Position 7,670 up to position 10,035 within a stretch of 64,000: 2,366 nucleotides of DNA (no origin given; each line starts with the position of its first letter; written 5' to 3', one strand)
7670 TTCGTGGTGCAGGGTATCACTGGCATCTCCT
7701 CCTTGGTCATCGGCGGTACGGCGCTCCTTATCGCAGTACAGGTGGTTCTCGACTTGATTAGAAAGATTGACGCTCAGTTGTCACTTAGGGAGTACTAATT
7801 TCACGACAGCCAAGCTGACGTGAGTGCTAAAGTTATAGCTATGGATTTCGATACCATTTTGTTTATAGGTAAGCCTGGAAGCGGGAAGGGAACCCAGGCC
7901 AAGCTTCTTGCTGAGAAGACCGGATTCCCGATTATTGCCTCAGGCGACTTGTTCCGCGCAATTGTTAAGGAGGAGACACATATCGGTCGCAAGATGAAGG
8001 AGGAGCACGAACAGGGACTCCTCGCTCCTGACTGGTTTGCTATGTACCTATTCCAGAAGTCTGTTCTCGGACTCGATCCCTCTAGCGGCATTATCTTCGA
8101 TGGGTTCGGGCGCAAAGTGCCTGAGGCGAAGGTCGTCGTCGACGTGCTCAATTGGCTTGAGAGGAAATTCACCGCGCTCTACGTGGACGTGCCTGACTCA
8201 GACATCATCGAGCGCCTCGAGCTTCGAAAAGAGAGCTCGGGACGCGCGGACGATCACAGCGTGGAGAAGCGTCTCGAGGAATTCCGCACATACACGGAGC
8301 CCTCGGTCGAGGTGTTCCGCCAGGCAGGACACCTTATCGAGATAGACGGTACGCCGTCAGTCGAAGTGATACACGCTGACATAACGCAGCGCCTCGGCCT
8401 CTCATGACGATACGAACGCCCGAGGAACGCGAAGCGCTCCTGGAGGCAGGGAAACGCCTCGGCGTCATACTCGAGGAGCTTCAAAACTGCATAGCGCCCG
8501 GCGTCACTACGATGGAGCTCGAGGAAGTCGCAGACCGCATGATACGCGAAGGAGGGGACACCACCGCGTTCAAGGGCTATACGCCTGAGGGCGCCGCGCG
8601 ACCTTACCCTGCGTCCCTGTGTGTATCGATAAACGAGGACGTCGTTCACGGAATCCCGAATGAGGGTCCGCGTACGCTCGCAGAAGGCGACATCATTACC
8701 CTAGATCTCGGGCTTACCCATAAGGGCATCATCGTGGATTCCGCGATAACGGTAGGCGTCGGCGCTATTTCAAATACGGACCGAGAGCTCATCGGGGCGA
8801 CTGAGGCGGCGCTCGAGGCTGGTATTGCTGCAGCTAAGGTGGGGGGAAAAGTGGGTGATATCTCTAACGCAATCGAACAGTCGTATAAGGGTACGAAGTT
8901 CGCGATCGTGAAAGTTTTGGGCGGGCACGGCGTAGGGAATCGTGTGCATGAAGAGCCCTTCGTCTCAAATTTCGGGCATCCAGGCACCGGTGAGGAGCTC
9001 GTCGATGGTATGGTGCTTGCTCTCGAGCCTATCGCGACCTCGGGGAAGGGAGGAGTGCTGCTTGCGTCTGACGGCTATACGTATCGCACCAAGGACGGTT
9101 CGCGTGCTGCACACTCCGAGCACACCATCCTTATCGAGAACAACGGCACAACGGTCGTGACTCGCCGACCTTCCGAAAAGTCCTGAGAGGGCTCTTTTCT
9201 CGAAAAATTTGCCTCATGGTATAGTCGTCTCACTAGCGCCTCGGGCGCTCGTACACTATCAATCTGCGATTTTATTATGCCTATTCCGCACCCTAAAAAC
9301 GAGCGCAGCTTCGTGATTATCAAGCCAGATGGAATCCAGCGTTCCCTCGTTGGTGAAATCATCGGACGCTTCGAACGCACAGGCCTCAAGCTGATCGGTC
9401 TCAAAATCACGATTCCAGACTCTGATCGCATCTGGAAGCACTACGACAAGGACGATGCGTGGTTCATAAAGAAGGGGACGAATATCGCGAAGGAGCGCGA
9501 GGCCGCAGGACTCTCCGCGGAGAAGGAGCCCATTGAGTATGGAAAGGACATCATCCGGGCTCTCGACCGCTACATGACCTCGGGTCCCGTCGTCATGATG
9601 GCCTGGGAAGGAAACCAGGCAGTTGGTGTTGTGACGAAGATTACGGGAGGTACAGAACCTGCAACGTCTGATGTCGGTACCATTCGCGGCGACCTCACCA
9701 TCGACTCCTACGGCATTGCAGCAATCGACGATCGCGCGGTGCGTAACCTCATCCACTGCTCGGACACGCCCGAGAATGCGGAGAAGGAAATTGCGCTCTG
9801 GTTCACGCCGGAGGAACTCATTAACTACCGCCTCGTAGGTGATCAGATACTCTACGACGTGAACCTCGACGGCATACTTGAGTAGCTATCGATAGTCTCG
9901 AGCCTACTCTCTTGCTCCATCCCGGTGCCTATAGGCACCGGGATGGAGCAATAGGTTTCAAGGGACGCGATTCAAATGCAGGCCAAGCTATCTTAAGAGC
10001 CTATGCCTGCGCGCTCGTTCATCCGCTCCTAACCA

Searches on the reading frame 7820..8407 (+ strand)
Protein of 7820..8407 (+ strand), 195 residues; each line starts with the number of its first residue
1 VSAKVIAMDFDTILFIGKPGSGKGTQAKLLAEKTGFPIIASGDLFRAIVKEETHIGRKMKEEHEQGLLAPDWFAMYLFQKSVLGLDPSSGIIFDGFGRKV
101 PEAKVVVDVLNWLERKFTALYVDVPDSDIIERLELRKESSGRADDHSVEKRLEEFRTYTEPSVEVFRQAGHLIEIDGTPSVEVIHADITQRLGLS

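Call 9: search_protein_families(library=pfam, proteins=[window:7820-8407:+], max_evalue=0.01)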
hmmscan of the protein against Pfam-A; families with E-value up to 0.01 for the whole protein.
window:7820-8407:+ (195 aa): 11 families
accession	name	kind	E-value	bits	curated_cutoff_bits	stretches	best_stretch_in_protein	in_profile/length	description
PF00406.28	ADK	-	4.8e-28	98.6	26.8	1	16-170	2-150/151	Adenylate kinase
PF13207.12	AAA_17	-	8.7e-21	75.1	27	1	17-146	2-131/136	AAA domain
PF13671.12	AAA_33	-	7.8e-09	36.4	27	1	13-156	2-137/143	AAA domain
PF13238.12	AAA_18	-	1.5e-08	35.6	29.4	1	13-145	1-120/128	AAA domain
PF02223.23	Thymidylate_kin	-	6.5e-06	26.4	27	1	118-188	120-185/185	Thymidylate kinase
PF12860.13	PAS_7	-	0.00048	20.7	27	1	121-190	36-109/115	PAS fold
PF13189.12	Cytidylate_kin2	-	0.0013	19.4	28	1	17-81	6-68/176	Cytidylate kinase-like family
PF13521.12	AAA_28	-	0.002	18.8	27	1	13-63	2-50/164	AAA domain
PF00004.35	AAA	-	0.0036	18.2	21.2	1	13-39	1-27/131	ATPase family associated with various cellular activities (AAA)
PF02224.24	Cytidylate_kin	-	0.0037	17.4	26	1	18-49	6-37/211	Cytidylate kinase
PF01202.28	SKI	-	0.0042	17.6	22.1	0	19-64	1-44/159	Shikimate kinase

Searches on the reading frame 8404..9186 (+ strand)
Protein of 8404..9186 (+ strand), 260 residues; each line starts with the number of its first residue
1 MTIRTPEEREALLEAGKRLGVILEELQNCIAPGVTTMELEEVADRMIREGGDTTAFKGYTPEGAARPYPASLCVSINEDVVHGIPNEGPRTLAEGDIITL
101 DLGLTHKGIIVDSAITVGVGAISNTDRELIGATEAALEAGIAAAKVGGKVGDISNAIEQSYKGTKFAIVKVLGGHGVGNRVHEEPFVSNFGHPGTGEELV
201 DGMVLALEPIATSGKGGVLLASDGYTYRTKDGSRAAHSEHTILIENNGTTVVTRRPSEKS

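Call 9: search_protein_families(library=pfam, proteins=[window:8404-9186:+], max_evalue=0.01)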
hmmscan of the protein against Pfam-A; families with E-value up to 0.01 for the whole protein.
window:8404-9186:+ (260 aa): 1 family
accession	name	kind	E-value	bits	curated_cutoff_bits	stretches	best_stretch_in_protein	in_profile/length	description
PF00557.29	Peptidase_M24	-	1.8e-37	129.6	23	1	11-245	2-207/208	Metallopeptidase family M24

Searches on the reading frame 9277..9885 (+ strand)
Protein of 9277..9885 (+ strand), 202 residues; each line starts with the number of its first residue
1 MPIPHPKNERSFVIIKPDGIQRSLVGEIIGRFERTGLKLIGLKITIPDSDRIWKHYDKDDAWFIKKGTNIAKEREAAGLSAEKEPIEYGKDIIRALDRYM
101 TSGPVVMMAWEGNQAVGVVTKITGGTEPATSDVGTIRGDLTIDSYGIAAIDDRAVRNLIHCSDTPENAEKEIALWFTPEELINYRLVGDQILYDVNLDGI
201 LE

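Call 9: search_protein_families(library=pfam, proteins=[window:9277-9885:+], max_evalue=0.01)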
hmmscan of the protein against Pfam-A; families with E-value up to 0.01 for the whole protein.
window:9277-9885:+ (202 aa): 1 family
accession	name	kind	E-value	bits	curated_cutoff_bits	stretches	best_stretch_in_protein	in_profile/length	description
PF00334.24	NDK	-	4.6e-36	124.1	27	2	89-180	53-134/135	Nucleoside diphosphate kinase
